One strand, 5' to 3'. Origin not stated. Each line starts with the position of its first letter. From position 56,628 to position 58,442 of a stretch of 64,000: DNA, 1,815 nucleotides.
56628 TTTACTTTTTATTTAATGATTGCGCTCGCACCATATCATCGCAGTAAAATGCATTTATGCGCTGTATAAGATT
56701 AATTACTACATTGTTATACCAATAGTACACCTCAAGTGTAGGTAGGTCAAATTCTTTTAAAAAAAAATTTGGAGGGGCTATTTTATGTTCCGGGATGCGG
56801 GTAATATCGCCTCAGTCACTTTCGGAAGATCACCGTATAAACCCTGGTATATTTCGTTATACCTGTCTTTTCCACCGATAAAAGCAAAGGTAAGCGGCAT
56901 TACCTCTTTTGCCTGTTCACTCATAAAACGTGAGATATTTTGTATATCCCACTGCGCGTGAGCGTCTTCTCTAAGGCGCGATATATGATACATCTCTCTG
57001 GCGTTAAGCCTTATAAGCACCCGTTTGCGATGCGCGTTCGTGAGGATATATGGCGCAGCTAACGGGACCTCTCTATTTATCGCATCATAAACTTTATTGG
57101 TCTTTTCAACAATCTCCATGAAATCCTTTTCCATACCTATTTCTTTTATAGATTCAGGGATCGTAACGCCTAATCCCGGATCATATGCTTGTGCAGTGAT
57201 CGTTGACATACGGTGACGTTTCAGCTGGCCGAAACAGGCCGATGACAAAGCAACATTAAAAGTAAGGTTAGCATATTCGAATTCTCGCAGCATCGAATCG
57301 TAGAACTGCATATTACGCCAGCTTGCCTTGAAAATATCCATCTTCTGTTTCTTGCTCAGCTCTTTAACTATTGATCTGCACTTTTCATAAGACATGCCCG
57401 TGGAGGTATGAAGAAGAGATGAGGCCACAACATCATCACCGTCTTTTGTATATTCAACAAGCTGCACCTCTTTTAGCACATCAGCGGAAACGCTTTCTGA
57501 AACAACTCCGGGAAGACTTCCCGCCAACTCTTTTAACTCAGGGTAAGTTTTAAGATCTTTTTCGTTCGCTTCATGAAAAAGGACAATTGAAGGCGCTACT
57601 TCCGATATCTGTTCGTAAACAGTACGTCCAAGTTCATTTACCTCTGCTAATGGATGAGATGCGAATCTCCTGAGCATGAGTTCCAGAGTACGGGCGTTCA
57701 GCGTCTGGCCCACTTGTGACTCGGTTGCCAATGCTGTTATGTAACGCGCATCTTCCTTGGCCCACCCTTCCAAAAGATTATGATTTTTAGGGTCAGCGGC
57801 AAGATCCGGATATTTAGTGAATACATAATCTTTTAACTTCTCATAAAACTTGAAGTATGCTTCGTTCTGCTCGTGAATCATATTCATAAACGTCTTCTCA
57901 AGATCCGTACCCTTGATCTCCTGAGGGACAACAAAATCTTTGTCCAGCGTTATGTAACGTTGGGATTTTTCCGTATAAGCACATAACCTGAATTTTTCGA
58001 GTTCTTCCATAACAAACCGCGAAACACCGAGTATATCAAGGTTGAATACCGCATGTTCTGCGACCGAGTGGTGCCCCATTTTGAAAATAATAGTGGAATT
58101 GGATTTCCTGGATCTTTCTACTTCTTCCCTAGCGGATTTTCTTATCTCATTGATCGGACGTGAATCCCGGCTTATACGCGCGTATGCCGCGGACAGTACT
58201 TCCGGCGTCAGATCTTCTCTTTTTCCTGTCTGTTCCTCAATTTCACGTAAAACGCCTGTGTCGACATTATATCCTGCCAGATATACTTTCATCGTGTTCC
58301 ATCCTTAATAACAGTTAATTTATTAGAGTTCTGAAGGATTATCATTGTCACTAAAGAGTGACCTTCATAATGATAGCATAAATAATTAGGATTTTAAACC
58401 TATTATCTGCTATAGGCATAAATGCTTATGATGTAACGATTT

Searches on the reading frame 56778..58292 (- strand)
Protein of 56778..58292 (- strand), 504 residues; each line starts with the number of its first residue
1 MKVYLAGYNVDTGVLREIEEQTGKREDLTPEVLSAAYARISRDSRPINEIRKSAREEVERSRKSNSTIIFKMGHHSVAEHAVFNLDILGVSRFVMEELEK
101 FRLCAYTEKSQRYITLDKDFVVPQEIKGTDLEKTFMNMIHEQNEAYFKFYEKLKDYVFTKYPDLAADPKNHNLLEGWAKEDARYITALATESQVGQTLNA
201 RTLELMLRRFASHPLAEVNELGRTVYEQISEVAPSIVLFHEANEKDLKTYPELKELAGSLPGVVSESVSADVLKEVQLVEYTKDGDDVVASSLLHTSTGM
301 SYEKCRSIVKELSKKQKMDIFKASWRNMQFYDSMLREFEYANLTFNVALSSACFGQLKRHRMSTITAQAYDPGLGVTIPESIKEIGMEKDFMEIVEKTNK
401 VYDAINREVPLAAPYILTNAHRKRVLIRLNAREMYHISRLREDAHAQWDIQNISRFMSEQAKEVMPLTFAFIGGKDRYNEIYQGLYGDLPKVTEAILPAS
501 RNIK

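Call 3: search_protein_families(library=pfam, proteins=[window:56778-58292:-], max_evalue=0.01)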
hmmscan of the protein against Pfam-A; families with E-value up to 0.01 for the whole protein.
window:56778-58292:- (504 aa): 1 family
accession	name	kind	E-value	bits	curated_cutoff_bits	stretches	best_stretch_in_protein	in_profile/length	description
PF02511.20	Thy1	-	1.5e-58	198.2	24.8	2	29-235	8-191/191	Thymidylate synthase complementing protein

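Call 4: search_protein_families(library=ncbifam, proteins=[window:56778-58292:-], max_evalue=0.01)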
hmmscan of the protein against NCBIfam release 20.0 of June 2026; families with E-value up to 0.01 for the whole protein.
window:56778-58292:- (504 aa): 1 family
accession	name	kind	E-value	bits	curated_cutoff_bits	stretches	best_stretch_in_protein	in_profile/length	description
TIGR02170.1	thyX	equivalog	4.6e-38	130.9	87.9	3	30-236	14-207/211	FAD-dependent thymidylate synthase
